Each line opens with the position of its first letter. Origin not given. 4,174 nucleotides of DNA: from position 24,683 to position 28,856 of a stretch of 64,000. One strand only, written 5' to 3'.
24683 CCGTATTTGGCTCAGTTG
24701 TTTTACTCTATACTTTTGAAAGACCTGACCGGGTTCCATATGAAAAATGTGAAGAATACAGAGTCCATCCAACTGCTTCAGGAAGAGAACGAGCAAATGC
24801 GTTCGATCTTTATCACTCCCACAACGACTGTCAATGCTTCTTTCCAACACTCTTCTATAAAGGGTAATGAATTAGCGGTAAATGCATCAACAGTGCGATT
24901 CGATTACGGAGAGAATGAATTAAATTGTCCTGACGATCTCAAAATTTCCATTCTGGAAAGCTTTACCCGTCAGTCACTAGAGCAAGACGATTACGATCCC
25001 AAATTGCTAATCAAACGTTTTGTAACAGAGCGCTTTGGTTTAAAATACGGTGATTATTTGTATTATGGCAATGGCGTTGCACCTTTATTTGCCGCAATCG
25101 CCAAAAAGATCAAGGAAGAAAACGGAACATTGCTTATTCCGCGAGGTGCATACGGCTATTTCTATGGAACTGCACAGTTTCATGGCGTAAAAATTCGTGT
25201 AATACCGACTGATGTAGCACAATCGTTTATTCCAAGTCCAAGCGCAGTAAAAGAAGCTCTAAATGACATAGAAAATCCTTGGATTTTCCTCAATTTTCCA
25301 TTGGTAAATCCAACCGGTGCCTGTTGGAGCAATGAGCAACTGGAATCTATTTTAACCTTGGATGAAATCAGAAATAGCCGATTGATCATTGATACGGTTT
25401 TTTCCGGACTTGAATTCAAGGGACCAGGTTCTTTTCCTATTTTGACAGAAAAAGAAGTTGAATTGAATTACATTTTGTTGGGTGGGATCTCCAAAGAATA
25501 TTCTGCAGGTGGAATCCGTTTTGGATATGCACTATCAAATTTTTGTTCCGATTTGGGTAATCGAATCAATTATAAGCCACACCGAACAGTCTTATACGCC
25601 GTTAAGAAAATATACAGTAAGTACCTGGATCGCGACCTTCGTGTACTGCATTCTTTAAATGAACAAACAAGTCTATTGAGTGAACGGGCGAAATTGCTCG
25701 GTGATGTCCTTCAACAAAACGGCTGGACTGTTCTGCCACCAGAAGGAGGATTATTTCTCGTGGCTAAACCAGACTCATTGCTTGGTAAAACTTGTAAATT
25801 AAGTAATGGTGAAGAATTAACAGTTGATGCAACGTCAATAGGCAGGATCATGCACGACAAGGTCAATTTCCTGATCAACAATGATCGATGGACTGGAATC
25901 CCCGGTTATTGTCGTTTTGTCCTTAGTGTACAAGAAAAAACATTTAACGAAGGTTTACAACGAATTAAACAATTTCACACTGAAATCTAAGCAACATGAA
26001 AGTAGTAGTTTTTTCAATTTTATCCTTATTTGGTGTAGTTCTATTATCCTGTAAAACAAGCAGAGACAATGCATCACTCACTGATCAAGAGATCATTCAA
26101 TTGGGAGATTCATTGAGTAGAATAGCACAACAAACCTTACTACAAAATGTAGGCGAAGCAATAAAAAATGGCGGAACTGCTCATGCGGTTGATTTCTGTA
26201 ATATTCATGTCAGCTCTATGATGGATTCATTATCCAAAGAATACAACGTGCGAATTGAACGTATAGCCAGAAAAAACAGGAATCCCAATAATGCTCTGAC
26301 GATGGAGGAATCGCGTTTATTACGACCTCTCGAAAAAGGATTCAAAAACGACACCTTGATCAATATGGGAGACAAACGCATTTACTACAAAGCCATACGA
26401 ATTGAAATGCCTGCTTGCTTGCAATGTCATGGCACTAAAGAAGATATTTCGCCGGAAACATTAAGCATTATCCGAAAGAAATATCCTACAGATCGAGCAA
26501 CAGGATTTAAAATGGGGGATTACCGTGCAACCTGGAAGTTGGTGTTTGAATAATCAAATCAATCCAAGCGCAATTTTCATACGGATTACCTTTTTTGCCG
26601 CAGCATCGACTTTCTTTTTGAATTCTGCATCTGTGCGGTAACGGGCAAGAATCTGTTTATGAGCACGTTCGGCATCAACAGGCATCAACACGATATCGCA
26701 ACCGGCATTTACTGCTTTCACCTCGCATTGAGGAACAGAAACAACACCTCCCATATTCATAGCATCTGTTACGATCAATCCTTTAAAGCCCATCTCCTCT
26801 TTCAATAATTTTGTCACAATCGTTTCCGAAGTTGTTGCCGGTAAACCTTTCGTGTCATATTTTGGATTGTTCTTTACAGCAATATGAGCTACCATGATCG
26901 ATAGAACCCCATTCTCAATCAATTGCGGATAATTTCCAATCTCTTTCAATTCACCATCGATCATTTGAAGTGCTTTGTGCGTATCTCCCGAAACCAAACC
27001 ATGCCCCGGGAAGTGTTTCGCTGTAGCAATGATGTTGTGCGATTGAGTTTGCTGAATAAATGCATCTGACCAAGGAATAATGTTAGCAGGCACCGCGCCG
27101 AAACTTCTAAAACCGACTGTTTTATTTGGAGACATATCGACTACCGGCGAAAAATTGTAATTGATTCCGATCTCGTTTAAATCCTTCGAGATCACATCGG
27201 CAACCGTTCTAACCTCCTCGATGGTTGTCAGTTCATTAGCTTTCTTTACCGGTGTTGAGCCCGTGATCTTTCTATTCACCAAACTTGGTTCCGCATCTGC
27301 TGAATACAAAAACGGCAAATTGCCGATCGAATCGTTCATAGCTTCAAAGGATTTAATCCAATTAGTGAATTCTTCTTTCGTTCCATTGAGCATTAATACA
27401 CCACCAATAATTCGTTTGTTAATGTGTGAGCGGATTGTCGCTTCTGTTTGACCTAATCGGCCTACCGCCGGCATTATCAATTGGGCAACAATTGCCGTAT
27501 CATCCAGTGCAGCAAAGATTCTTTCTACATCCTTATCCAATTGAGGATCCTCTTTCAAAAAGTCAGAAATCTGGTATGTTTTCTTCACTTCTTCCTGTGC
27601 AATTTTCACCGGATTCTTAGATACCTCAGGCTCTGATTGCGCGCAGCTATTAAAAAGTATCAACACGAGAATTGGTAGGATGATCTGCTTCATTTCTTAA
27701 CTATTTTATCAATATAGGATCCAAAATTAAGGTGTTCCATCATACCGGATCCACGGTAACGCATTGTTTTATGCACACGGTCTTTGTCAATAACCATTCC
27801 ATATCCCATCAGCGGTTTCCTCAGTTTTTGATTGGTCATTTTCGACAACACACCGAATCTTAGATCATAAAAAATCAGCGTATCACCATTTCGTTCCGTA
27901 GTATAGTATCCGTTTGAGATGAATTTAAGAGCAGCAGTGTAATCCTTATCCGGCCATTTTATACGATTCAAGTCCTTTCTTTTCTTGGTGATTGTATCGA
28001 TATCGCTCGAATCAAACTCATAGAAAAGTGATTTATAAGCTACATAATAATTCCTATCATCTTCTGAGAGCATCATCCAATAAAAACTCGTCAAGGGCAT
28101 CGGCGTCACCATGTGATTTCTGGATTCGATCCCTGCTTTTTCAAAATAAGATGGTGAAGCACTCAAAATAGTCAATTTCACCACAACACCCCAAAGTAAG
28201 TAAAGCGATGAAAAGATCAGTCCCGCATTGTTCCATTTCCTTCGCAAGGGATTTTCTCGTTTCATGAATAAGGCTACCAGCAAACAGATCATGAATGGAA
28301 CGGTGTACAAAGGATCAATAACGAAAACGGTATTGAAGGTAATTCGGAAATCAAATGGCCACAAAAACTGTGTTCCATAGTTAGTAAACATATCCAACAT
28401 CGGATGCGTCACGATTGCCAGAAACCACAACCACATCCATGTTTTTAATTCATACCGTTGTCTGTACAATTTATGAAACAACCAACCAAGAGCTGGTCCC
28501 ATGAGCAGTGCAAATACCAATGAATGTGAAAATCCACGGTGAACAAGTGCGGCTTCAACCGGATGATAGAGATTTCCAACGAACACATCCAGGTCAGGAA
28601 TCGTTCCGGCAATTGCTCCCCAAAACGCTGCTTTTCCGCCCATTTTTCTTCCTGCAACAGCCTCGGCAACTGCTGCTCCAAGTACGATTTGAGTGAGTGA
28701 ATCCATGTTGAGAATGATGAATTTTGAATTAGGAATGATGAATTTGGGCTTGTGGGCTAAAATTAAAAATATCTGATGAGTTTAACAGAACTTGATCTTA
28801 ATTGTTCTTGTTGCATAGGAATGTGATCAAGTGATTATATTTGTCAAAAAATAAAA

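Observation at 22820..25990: Full-length plant-type methionine S-methyltransferase (methyltransferase plus aminotransferase-like domain) in a bacterium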

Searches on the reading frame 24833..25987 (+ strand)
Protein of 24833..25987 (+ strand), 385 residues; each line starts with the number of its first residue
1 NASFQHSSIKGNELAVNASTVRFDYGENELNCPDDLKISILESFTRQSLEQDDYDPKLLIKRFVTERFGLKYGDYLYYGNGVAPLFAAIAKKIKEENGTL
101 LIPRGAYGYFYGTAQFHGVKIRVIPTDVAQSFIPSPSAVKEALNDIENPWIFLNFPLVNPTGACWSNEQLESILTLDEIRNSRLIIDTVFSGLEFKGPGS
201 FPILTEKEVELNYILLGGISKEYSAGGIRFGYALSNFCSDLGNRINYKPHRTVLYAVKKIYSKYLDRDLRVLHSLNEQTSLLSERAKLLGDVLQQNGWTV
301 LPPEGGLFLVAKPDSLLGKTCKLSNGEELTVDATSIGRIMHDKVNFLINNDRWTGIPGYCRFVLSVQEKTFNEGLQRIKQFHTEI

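Call 50: search_solved_structures(query=A2, max_evalue=0.00001, show_alignments=0)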
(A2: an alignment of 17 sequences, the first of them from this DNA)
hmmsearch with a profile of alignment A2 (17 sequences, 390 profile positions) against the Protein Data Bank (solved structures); distinct sequences matched with E-value up to 0.00001: 141 (the best 60 are shown).
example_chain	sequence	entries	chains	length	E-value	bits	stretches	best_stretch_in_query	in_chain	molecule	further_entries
6f77_A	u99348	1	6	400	8.3e-36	126.9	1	18-388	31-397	Aspartate aminotransferase A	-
8wkj_A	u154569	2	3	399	5.6e-34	120.9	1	19-387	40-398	Aminotransferase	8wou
1m4n_A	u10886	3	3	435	4e-33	118.1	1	58-387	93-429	1-aminocyclopropane-1-carboxylate synthase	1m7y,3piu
5wmk_A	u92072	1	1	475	4.3e-33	118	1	20-386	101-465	Bifunctional aspartate aminotransferase and glutamate/aspartate-prephenate aminotransferas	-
1b8g_A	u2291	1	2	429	4.4e-33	118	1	58-387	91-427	PROTEIN (1-AMINOCYCLOPROPANE-1-CARBOXYLATE SYNTHASE)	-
1dju_A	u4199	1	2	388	5e-33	117.8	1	17-387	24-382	AROMATIC AMINOTRANSFERASE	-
1ynu_A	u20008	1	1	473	5.2e-33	117.7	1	58-387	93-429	1-aminocyclopropane-1-carboxylate synthase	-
4my5_A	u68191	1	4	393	7.4e-33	117.2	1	15-388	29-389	Putative amino acid aminotransferase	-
1gd9_A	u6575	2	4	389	9.6e-33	116.9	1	17-387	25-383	ASPARTATE AMINOTRANSFERASE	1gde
5wmh_A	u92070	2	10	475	2.4e-32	115.5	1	20-386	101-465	Bifunctional aspartate aminotransferase and glutamate/aspartate-prephenate aminotransferas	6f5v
5wmi_A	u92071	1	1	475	2.4e-32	115.5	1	20-386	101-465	Bifunctional aspartate aminotransferase and glutamate/aspartate-prephenate aminotransferas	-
1o4s_A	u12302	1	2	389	3.8e-32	114.9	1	10-388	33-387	Aspartate aminotransferase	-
7dly_A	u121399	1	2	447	3.2e-31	111.8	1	57-387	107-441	1-aminocyclopropane-1-carboxylate synthase 7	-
7dlw_A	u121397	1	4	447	3.3e-31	111.8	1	57-387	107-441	1-aminocyclopropane-1-carboxylate synthase 7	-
5wml_A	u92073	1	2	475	9e-31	110.4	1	20-386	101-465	Bifunctional aspartate aminotransferase and glutamate/aspartate-prephenate aminotransferas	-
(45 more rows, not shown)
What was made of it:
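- On PLP-dependent class I aminotransferase fold (subgroup I, including ACC synthase): The profile scores against AspAT (127 bits) and ACC synthase (118 bits) are equivalent (call 50).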

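Call 52: search_solved_structures(query=A2, max_evalue=1e-30, show_alignments=3)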
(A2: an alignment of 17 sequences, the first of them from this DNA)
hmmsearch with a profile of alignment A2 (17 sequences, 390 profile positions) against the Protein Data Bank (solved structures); distinct sequences matched with E-value up to 1e-30: 15.
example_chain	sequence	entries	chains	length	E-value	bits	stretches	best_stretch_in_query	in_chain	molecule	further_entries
6f77_A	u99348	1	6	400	8.3e-36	126.9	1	18-388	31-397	Aspartate aminotransferase A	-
8wkj_A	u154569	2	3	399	5.6e-34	120.9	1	19-387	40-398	Aminotransferase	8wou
1m4n_A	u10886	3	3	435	4e-33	118.1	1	58-387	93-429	1-aminocyclopropane-1-carboxylate synthase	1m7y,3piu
5wmk_A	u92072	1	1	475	4.3e-33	118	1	20-386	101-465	Bifunctional aspartate aminotransferase and glutamate/aspartate-prephenate aminotransferas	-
1b8g_A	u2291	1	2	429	4.4e-33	118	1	58-387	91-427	PROTEIN (1-AMINOCYCLOPROPANE-1-CARBOXYLATE SYNTHASE)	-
1dju_A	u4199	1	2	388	5e-33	117.8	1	17-387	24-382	AROMATIC AMINOTRANSFERASE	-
1ynu_A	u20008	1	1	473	5.2e-33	117.7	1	58-387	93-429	1-aminocyclopropane-1-carboxylate synthase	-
4my5_A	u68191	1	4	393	7.4e-33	117.2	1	15-388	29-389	Putative amino acid aminotransferase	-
1gd9_A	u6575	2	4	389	9.6e-33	116.9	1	17-387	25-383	ASPARTATE AMINOTRANSFERASE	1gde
5wmh_A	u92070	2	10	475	2.4e-32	115.5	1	20-386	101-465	Bifunctional aspartate aminotransferase and glutamate/aspartate-prephenate aminotransferas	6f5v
5wmi_A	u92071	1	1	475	2.4e-32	115.5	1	20-386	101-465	Bifunctional aspartate aminotransferase and glutamate/aspartate-prephenate aminotransferas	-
1o4s_A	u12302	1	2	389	3.8e-32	114.9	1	10-388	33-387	Aspartate aminotransferase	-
7dly_A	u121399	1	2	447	3.2e-31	111.8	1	57-387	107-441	1-aminocyclopropane-1-carboxylate synthase 7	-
7dlw_A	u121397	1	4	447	3.3e-31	111.8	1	57-387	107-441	1-aminocyclopropane-1-carboxylate synthase 7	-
5wml_A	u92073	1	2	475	9e-31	110.4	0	20-386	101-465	Bifunctional aspartate aminotransferase and glutamate/aspartate-prephenate aminotransferas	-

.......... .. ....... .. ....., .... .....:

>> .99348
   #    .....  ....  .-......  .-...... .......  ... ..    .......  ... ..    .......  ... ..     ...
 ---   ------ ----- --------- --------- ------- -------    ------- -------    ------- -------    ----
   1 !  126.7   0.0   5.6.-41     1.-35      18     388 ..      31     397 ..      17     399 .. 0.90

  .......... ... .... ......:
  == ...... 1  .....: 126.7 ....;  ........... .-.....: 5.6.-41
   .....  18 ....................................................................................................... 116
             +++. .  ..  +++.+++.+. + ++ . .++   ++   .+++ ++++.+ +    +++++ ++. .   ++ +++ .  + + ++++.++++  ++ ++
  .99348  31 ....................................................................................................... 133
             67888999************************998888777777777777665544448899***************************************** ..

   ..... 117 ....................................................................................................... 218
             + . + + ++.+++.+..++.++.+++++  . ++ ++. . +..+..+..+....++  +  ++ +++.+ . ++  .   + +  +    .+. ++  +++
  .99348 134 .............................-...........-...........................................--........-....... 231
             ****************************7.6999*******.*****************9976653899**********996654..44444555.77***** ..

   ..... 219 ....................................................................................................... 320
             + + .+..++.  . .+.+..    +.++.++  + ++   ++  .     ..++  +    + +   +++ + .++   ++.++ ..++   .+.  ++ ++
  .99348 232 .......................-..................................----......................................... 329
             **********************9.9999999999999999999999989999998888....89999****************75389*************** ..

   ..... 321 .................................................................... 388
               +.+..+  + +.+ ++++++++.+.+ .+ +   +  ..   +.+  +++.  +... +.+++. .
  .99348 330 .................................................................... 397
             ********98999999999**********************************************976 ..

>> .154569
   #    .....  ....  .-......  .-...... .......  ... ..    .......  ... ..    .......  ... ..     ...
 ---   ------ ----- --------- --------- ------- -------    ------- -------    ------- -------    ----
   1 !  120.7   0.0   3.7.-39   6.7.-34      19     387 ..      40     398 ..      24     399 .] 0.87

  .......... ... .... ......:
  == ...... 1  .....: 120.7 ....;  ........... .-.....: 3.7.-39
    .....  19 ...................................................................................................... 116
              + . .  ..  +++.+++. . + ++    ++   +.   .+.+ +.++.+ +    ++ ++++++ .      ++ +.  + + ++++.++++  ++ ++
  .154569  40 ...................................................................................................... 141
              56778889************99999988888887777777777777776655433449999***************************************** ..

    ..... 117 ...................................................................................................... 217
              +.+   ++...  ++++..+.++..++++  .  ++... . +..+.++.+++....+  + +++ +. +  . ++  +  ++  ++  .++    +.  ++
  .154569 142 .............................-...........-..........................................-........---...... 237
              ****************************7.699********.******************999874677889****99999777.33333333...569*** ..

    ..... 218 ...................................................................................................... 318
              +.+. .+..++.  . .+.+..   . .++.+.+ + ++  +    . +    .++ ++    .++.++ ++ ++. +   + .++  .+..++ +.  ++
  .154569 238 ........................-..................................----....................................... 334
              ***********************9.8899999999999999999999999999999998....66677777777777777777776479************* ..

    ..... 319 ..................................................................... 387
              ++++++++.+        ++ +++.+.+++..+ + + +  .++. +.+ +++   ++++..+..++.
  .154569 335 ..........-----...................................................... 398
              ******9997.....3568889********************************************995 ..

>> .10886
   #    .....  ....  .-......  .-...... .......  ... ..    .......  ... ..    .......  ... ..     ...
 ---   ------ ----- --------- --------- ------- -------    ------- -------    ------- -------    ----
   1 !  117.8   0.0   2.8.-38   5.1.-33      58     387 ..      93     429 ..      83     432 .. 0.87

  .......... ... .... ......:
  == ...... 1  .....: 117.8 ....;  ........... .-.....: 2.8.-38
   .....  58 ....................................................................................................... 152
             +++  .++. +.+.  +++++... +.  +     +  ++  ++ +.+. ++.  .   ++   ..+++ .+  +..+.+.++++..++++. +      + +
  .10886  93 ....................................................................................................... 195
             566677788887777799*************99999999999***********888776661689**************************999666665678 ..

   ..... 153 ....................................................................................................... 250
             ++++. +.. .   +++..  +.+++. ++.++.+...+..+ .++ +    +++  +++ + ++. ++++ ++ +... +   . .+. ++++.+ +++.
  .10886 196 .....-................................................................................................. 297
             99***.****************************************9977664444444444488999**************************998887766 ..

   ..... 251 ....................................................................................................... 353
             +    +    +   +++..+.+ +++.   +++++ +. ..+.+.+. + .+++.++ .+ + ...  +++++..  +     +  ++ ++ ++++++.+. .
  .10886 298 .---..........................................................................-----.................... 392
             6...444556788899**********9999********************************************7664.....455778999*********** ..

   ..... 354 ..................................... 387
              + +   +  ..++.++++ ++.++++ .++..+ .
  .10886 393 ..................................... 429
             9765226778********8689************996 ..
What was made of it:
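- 24857..25987 (+): Complete class I aminotransferase-fold domain with an intact PLP site (aa 680-1056). Profile against PDB: AspAT 6f77 E 8e-36, ACC synthase 1m4n E 4e-33 (calls 50, 52).
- On PLP-dependent class I aminotransferase fold (subgroup I, including ACC synthase): It aligns with the Y of DDMYEHL (6f77) and SDEIYSG (1m4n) (call 52).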

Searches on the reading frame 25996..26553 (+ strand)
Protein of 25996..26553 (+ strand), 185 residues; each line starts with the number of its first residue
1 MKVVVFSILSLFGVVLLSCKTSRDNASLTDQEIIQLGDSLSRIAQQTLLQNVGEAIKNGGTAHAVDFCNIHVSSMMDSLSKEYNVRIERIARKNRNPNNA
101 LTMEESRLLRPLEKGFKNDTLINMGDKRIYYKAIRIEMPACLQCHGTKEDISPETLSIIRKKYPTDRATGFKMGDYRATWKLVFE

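Call 3: search_protein_families(library=pfam, proteins=[window:25996-26553:+], max_evalue=0.01)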
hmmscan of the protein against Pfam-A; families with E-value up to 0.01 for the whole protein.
window:25996-26553:+ (185 aa): 2 families
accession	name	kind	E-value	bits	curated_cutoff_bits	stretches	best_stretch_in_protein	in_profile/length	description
PF11845.13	Tll0287-like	-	4.1e-18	66.6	24.1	1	52-181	34-140/144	Tll0287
PF01476.26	LysM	-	0.0014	19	20.9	0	34-47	3-16/43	LysM domain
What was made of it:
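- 25996..26553 (+): Downstream Tll0287-like ORF (185 aa), 5 nt after the MMT stop codon. Possibly co-transcribed, and not a family-wide partner. Pfam PF11845 (call 3).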

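Call 4: search_protein_families(library=ncbifam, proteins=[window:25996-26553:+], max_evalue=0.01)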
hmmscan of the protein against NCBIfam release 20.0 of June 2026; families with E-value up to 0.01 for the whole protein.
window:25996-26553:+ (185 aa): 0 families

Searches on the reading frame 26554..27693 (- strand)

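Call 3: search_protein_families(library=pfam, proteins=[window:26554-27693:-], max_evalue=0.01)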
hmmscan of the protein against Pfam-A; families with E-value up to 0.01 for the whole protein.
window:26554-27693:- (379 aa): 1 family
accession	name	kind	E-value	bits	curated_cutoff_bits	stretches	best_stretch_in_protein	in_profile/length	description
PF00933.27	Glyco_hydro_3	-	7.8e-50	170.5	27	1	69-371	6-315/316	Glycosyl hydrolase family 3 N terminal domain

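Call 4: search_protein_families(library=ncbifam, proteins=[window:26554-27693:-], max_evalue=0.01)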
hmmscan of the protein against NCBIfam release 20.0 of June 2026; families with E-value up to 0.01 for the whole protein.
window:26554-27693:- (379 aa): 5 families
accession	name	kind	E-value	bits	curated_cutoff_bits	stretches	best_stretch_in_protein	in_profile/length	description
NF003740.0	PRK05337.1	equivalog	8.2e-34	117.2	207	1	152-368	82-310/340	beta-N-acetylhexosaminidase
NF052329.1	XyloArabinsidase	equivalog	1.1e-12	46.9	1050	1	160-379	125-347/750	beta-xylosidase/alpha-l-arabinosidase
NF052331.1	Bet13-16Glucosase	equivalog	1e-11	43.8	1330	1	160-378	110-335/750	exo-beta-d-1,3/1,6-glucosidase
NF011678.0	PRK15098.1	equivalog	1.1e-09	37.3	666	1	70-378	52-358/765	beta-glucosidase BglX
NF041579.1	betaxyl_Flavo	equivalog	2.2e-06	26.2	1350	1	160-378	99-335/716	beta-xylosidase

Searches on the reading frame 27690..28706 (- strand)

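Call 3: search_protein_families(library=pfam, proteins=[window:27690-28706:-], max_evalue=0.01)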
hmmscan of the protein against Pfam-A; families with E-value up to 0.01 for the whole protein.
window:27690-28706:- (338 aa): 2 families
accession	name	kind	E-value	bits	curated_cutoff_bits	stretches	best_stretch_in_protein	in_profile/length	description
PF04307.19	YdjM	-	3.2e-36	124.9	29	1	1-177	1-173/176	YdjM inner membrane protein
PF12555.13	SteA-like_C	-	0.0099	16.4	26.4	0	78-100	4-26/52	SteA-like C-terminal domain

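Call 4: search_protein_families(library=ncbifam, proteins=[window:27690-28706:-], max_evalue=0.01)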
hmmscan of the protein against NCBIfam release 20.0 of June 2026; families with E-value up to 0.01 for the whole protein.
window:27690-28706:- (338 aa): 1 family
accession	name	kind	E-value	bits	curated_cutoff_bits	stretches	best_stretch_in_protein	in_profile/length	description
NF008651.0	PRK11648.1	equivalog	1.1e-05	25.3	216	1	47-127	62-139/196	metal-dependent hydrolase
